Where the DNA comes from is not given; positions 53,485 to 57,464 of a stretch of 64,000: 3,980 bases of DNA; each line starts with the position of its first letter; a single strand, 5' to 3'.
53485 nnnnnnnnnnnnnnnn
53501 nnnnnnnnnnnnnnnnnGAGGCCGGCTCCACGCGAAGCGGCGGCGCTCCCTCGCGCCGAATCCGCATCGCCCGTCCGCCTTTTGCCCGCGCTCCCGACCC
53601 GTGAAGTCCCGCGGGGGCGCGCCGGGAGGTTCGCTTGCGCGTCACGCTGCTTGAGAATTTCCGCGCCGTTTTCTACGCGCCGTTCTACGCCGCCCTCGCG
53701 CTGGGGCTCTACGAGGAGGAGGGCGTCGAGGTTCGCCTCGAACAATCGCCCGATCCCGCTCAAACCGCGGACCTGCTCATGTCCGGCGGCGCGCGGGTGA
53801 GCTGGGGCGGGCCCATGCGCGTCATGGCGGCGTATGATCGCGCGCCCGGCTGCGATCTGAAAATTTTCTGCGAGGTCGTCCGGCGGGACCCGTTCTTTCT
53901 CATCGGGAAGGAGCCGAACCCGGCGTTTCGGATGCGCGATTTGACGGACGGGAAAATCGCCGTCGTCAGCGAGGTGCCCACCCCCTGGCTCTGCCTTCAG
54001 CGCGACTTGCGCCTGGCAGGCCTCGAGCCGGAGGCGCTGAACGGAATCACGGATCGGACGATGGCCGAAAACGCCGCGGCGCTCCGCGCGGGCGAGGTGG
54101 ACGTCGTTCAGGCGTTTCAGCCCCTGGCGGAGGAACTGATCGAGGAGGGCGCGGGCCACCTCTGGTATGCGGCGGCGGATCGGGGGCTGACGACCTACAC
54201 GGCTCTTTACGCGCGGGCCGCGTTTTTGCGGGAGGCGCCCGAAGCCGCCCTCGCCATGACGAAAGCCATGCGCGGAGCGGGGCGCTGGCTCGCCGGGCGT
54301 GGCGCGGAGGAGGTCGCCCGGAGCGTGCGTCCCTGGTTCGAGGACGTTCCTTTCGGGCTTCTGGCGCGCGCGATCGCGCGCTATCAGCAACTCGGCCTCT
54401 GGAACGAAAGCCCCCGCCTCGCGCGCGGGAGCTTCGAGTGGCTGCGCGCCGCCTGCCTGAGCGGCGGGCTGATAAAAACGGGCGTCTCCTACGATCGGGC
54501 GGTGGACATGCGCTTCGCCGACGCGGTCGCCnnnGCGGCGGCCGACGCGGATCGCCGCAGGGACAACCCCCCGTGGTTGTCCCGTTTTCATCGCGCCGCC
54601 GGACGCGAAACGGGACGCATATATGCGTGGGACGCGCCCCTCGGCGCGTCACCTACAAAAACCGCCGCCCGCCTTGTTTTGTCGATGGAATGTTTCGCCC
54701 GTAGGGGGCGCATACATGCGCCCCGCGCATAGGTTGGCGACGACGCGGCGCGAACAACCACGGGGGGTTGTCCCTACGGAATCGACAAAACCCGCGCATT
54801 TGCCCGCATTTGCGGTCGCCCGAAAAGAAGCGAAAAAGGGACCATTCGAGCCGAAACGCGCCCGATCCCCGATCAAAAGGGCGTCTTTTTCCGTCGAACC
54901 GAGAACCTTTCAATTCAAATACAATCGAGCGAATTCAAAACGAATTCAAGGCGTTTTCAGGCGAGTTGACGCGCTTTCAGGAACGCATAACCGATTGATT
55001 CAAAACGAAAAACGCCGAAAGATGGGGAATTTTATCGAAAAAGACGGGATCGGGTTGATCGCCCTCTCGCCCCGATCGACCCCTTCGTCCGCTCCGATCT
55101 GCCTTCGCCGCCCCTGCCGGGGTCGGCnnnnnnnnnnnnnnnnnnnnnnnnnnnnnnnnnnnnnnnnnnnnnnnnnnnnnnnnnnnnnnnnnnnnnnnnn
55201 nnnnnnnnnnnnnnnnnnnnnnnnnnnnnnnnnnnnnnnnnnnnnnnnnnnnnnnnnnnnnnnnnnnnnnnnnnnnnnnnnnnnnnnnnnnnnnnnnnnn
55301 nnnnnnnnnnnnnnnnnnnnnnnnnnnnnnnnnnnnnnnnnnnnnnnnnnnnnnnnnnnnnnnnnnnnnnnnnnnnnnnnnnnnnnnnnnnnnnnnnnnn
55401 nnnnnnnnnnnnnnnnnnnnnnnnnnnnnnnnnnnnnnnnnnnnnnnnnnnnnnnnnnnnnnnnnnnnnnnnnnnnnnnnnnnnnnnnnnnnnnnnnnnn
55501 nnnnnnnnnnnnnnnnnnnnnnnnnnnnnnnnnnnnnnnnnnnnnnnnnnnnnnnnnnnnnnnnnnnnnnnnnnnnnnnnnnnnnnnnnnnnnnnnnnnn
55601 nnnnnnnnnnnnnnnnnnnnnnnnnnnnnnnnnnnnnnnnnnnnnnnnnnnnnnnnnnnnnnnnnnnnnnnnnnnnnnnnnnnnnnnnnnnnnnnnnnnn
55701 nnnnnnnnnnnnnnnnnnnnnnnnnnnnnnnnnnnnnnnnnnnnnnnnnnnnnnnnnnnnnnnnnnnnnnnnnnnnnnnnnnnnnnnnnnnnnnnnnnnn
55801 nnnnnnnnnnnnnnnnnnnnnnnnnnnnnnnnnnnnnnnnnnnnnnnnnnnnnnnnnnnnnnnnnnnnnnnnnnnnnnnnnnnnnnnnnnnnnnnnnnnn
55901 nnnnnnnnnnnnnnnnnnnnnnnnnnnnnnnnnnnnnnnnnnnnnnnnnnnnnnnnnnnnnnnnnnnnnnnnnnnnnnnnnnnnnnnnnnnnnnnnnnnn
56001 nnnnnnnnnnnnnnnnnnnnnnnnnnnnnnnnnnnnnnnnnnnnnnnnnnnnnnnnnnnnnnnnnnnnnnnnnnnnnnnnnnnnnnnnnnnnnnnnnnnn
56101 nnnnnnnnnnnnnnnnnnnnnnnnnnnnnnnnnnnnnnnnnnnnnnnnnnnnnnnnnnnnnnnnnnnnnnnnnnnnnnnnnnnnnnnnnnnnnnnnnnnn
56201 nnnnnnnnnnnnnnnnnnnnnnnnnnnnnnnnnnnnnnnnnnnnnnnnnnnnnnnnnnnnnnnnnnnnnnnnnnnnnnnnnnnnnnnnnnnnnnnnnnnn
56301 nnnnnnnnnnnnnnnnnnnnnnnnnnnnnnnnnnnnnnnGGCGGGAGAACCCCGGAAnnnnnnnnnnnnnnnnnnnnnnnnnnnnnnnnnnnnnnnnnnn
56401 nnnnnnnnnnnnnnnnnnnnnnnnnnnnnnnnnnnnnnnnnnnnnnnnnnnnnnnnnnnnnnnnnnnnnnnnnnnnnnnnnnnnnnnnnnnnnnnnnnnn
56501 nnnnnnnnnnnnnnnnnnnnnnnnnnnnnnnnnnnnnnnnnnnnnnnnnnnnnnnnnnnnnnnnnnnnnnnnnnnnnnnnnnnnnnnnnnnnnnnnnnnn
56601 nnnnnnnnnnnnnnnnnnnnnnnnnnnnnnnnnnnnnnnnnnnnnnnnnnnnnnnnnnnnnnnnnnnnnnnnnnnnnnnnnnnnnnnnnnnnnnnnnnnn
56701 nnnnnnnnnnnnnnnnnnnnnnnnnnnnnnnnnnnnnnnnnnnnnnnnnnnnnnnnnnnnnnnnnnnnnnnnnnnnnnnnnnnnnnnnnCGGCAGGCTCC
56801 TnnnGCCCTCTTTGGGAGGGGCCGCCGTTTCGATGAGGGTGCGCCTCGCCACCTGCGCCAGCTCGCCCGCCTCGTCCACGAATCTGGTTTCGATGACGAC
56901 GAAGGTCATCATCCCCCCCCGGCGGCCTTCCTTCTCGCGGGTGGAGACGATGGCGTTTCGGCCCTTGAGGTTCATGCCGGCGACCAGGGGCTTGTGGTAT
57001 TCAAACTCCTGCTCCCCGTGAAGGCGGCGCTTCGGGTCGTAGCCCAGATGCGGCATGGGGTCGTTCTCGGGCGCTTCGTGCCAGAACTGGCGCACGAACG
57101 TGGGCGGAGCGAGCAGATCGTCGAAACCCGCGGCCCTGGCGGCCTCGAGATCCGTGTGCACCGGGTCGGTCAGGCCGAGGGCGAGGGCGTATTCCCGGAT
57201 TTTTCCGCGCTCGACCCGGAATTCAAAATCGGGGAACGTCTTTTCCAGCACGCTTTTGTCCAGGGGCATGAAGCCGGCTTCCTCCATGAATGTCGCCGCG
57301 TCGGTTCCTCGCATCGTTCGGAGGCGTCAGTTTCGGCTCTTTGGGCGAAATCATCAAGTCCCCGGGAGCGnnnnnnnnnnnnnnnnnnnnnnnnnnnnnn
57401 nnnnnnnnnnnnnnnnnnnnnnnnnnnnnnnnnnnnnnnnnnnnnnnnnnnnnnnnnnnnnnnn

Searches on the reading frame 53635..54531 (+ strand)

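Call 24: search_protein_families(library=pfam, proteins=[window:53635-54531:+], max_evalue=0.001)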
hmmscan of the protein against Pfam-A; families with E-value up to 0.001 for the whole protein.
window:53635-54531:+ (299 aa): 3 families
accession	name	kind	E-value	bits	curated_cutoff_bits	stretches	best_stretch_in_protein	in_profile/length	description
PF09084.16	NMT1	-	1.9e-13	51.3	20.5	1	15-215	5-205/216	NMT1/THI5 like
PF13379.11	NMT1_2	-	1e-12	48.9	24.7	1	14-223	18-242/252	NMT1-like family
PF12974.12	Phosphonate-bd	-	2.8e-05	24.1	27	1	18-171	16-173/242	ABC transporter, phosphonate, periplasmic substrate-binding protein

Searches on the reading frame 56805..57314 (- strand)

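Call 25: search_protein_families(library=pfam, proteins=[window:56805-57314:-], max_evalue=0.001)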
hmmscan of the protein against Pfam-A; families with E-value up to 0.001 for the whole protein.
window:56805-57314:- (170 aa): 2 families
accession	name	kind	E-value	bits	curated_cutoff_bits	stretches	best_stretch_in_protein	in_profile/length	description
PF13452.11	FAS1_DH_region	-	2.3e-30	105.9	22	1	30-152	10-128/132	FAS1-like, dehydratase domain region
PF22622.2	MFE-2_hydrat-2_N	-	1.6e-06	28.4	27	1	34-151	3-117/130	MFE-2 hydratase 2 N-terminal domain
